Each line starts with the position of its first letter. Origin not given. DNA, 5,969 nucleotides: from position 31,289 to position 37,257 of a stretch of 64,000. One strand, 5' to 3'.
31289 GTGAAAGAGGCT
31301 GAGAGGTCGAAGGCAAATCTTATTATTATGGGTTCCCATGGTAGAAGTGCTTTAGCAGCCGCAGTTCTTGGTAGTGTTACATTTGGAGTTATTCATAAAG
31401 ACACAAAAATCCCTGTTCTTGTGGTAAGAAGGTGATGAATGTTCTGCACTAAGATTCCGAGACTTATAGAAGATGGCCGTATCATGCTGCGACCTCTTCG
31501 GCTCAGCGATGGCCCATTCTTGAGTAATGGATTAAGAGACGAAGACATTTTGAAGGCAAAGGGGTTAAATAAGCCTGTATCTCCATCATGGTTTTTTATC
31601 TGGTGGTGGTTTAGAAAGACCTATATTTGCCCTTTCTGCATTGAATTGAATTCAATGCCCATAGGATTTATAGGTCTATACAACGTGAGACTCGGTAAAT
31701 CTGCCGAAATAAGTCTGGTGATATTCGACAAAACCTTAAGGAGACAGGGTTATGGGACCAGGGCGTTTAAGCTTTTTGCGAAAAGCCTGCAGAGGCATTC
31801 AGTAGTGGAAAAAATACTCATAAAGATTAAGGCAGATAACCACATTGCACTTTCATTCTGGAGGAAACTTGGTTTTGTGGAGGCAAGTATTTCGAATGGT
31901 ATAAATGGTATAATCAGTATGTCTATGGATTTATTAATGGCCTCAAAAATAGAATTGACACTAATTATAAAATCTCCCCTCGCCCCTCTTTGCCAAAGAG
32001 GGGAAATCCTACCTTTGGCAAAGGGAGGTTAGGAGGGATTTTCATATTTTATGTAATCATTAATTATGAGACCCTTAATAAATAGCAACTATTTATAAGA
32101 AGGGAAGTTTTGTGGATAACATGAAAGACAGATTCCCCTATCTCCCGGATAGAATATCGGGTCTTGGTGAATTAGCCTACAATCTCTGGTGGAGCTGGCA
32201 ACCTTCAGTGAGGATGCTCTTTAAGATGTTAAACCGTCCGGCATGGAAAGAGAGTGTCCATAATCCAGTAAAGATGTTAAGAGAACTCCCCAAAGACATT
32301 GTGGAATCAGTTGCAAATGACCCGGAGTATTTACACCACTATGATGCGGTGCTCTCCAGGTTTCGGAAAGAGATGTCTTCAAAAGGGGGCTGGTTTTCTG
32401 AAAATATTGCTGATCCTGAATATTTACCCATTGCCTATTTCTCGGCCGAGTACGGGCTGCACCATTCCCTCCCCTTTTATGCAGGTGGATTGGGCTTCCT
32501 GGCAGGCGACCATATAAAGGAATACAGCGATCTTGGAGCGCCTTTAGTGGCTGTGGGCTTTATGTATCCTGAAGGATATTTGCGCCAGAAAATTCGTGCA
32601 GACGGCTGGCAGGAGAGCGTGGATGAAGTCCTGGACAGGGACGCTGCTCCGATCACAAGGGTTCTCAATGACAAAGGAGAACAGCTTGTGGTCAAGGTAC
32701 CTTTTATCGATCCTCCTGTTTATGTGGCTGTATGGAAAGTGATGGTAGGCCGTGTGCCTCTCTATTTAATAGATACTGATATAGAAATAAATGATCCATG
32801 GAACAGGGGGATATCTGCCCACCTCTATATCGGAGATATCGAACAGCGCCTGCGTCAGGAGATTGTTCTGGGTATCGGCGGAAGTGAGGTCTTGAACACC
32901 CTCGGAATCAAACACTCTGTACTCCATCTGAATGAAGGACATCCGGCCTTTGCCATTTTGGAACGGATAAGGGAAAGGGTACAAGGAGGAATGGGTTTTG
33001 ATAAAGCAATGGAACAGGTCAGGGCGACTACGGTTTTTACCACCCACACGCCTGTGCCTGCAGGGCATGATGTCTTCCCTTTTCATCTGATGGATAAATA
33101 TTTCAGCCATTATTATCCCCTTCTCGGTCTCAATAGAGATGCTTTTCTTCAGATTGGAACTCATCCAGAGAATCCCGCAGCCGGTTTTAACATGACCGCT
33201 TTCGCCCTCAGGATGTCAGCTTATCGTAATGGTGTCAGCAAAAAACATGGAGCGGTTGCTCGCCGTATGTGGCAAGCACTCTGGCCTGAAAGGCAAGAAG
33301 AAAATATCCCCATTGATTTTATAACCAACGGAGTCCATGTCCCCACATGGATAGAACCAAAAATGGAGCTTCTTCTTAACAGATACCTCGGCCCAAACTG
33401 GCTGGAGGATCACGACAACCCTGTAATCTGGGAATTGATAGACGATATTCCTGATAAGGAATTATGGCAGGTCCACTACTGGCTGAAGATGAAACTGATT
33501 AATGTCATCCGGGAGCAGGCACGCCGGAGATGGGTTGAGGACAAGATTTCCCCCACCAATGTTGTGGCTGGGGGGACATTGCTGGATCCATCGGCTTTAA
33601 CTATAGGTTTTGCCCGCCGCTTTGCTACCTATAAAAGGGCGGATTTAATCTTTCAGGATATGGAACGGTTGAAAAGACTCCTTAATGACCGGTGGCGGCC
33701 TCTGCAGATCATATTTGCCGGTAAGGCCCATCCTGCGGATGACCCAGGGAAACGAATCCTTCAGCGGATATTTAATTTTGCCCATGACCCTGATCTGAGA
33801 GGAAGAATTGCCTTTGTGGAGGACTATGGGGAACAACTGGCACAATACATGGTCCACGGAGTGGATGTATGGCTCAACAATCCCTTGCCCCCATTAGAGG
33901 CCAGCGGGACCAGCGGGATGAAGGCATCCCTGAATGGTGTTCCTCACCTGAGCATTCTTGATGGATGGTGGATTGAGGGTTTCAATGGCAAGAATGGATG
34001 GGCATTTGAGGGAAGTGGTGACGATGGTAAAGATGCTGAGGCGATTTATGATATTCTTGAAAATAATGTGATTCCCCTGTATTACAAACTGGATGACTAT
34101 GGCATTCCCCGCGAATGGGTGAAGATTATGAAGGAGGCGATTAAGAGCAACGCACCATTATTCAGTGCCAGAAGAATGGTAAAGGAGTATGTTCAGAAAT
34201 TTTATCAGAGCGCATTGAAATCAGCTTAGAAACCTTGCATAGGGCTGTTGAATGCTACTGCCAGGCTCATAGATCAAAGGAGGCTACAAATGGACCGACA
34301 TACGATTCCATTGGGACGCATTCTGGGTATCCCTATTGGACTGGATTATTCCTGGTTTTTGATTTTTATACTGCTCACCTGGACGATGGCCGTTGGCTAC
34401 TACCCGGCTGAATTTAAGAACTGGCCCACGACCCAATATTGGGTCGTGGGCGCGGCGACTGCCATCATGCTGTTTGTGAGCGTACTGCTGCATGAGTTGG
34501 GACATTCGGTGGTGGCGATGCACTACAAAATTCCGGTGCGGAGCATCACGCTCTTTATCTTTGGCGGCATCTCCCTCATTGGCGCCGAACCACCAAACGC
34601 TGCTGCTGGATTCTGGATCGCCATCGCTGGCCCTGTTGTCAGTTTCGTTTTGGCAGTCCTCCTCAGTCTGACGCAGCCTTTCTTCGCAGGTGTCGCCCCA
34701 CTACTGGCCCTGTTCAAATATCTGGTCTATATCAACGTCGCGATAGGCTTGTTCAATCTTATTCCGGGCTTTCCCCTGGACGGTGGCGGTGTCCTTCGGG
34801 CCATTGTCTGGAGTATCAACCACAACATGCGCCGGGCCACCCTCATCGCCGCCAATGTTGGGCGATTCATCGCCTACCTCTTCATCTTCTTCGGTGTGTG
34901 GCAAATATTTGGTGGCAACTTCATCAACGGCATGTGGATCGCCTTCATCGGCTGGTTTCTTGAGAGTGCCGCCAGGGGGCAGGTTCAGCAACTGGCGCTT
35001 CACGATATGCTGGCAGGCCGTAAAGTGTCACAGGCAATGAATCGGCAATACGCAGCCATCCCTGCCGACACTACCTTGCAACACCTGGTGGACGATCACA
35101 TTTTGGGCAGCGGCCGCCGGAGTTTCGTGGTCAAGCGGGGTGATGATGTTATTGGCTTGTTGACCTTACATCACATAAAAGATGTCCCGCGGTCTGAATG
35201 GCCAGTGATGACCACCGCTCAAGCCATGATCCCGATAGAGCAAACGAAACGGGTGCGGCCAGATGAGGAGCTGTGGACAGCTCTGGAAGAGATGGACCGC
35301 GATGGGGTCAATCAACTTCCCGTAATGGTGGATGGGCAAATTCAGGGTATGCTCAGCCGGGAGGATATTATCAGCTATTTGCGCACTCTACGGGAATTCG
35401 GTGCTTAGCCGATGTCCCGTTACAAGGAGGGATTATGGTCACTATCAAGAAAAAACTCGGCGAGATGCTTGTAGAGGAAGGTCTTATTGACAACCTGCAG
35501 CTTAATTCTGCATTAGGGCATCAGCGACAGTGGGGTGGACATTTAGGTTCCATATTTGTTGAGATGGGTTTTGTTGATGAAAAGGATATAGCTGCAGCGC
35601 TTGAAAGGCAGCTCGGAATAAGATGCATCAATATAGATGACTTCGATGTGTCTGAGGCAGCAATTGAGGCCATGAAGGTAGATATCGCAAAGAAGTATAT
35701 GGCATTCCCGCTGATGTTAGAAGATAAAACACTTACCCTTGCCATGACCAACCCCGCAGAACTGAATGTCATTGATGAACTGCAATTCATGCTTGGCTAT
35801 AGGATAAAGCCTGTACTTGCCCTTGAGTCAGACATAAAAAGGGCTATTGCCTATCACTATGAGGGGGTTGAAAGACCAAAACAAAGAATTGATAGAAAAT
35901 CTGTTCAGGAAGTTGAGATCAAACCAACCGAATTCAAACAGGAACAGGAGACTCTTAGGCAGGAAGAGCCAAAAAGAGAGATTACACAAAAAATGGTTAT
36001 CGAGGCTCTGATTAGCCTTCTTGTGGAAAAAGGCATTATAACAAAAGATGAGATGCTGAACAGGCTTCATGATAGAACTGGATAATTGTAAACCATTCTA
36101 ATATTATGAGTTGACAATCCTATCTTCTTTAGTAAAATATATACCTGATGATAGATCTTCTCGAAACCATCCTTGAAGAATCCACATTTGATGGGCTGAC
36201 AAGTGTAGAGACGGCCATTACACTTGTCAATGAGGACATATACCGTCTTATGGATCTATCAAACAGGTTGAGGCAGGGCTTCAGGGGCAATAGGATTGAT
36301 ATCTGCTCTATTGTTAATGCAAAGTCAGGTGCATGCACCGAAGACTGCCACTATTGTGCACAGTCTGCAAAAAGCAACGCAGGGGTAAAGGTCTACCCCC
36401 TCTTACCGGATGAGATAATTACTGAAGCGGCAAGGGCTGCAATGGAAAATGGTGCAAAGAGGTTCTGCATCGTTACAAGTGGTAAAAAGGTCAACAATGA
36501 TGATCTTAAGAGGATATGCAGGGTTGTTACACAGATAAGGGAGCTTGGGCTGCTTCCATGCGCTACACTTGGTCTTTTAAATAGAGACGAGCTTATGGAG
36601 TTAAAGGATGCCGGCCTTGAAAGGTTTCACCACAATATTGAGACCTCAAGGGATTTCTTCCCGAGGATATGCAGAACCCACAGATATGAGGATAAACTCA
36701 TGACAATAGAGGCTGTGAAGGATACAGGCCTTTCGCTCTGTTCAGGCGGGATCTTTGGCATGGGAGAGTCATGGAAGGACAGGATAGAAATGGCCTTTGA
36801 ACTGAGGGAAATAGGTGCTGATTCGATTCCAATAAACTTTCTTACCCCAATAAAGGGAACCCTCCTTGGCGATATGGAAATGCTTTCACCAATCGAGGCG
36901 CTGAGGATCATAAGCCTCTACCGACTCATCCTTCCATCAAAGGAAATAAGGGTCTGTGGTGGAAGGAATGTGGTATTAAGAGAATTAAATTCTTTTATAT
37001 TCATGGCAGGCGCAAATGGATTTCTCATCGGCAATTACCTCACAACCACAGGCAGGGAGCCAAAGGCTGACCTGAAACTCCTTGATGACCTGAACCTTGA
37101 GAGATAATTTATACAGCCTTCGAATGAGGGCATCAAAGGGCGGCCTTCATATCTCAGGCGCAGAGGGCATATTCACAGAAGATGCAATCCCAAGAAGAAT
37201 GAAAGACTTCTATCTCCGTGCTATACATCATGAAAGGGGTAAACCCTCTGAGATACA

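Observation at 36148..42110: bio operon carrying a catalytically complete form-III-type RuBisCO next to a glycolate-oxidase-like FAD enzyme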

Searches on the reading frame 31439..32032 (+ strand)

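Call 99: search_protein_families(library=pfam, proteins=[window:31439-32032:+], max_evalue=0.000001)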
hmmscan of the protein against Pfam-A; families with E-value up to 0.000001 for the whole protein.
window:31439-32032:+ (197 aa): 2 families
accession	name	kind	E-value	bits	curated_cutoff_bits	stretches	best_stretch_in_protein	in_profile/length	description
PF00583.31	Acetyltransf_1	-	1.1e-12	48.6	20.7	1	45-146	16-116/116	Acetyltransferase (GNAT) family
PF13302.13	Acetyltransf_3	-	5.9e-12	46.9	25.4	1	14-147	1-138/138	Acetyltransferase (GNAT) domain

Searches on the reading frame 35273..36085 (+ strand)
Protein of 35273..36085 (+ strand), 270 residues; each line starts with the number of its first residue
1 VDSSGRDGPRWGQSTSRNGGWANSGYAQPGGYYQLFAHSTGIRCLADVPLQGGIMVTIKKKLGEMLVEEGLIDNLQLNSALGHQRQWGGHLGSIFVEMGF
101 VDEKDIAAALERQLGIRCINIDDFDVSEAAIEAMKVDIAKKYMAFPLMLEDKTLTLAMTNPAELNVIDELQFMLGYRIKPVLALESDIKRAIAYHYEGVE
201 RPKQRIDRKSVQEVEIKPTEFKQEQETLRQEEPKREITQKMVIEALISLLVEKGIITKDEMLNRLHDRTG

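Call 3: search_protein_families(library=pfam, proteins=[window:35273-36085:+])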
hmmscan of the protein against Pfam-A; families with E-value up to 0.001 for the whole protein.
window:35273-36085:+ (270 aa): 1 family
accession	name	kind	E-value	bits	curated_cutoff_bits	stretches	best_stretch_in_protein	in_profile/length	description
PF05157.20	MshEN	-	1.5e-21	76.6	23.1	1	114-199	1-87/90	MshEN domain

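Call 4: search_protein_families(library=ncbifam, proteins=[window:35273-36085:+])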
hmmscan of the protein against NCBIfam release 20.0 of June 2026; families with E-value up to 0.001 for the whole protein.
window:35273-36085:+ (270 aa): 6 families
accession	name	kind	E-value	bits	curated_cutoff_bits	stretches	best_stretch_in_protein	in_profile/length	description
TIGR02538.1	type_IV_pilB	equivalog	1.3e-22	80.2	675.65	1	61-236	1-183/564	type IV-A pilus assembly ATPase PilB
NF053729.1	c-di-GMP_motif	domain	1.8e-20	72.5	38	1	61-113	1-53/53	cyclic di-GMP-binding domain-containing protein, MshE-related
NF008411.1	PRK11234.1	equivalog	3.4e-16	58.8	1170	1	60-229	482-648/723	cyclic di-3',5'-guanylate-activated glycosyltransferase NfrB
NF012033.0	PRK15489.1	equivalog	6.7e-15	54.3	537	1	55-231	486-663/703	glycosyl transferase family protein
TIGR03029.1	EpsG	equivalog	1.2e-05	24.6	313.8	1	61-135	4-78/274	chain length determinant protein tyrosine kinase EpsG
TIGR02533.1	type_II_gspE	equivalog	2.8e-05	23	630.25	1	133-246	3-112/486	type II secretion system ATPase GspE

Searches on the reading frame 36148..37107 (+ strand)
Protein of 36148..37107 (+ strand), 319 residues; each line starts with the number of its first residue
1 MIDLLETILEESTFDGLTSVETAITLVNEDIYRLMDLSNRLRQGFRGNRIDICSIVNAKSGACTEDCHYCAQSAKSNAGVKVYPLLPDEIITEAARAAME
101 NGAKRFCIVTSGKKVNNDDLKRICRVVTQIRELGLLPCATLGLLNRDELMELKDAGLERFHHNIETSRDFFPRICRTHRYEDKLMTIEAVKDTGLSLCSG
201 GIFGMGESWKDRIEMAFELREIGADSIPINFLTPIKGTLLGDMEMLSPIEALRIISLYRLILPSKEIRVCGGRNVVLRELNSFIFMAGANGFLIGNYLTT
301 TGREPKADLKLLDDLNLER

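Call 3: search_protein_families(library=pfam, proteins=[window:36148-37107:+])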
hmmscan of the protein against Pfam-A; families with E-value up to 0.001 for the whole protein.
window:36148-37107:+ (319 aa): 2 families
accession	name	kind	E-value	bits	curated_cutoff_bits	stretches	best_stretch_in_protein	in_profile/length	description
PF06968.18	BATS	-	2.6e-25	88.8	22.2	1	228-318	1-88/88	Biotin and Thiamin Synthesis associated domain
PF04055.27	Radical_SAM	-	7.8e-24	85.2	29.5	1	61-216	5-163/166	Radical SAM superfamily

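Call 4: search_protein_families(library=ncbifam, proteins=[window:36148-37107:+])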
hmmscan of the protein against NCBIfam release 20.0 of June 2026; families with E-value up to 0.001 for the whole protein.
window:36148-37107:+ (319 aa): 28 families (the best 25 are shown)
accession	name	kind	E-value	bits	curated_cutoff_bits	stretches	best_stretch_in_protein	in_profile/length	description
TIGR00433.2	bioB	equivalog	2e-118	395.1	225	1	25-317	13-306/307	biotin synthase BioB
NF006308.0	PRK08508.1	equivalog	3.1e-78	262.8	377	1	49-317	3-272/279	biotin synthase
TIGR03957.1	rSAM_HmdB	equivalog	4.5e-23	81.9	320.9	1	29-290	16-276/317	5,10-methenyltetrahydromethanopterin hydrogenase cofactor biosynthesis protein HmdB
TIGR03910.1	pyrrolys_PylB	equivalog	3.6e-18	65.6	348.2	1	23-267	26-273/347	methylornithine synthase PylB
NF053743.1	LipS2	equivalog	1.3e-12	47.8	270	1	61-266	31-235/292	LipS2 family lipoyl synthase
TIGR03956.1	rSAM_HydE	equivalog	1.5e-11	44.1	254.6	1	27-265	24-262/340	[FeFe] hydrogenase H-cluster radical SAM maturase HydE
NF004019.1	PRK05481.1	subfamily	2.1e-10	40.4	203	1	62-234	56-230/286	lipoyl synthase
TIGR03550.1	F420_cofG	equivalog_domain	4.1e-10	39.3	213.35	1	62-285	13-257/322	7,8-didemethyl-8-hydroxy-5-deazariboflavin synthase CofG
TIGR03551.1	F420_cofH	equivalog_domain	2.4e-09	36.5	374.1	1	21-226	4-224/345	5-amino-6-(D-ribitylamino)uracil--L-tyrosine 4-hydroxyphenyl transferase CofH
NF009544.0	PRK12928.1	subfamily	1.3e-08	34.5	210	1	62-233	75-249/300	lipoyl synthase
NF053790.1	LplA_LipA_fuse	exception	7.7e-08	31.3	800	1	62-229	388-554/606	bifunctional lipoate--protein ligase/lipoyl synthase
NF006687.0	PRK09234.1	equivalog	1.1e-07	30.4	1018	0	123-290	160-335/849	bifunctional FO biosynthesis protein CofGH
TIGR03700.1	mena_SCO4494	equivalog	2e-07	30.2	434.55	1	18-112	11-105/351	aminofutalosine synthase MqnE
NF005609.0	PRK07360.1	equivalog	2.4e-07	29.8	426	1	6-122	9-127/374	7,8-didemethyl-8-hydroxy-5-deazariboflavin synthase subunit CofH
TIGR02666.1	moaA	equivalog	4e-07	29.3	284.05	1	63-196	20-156/336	GTP 3',8-cyclase MoaA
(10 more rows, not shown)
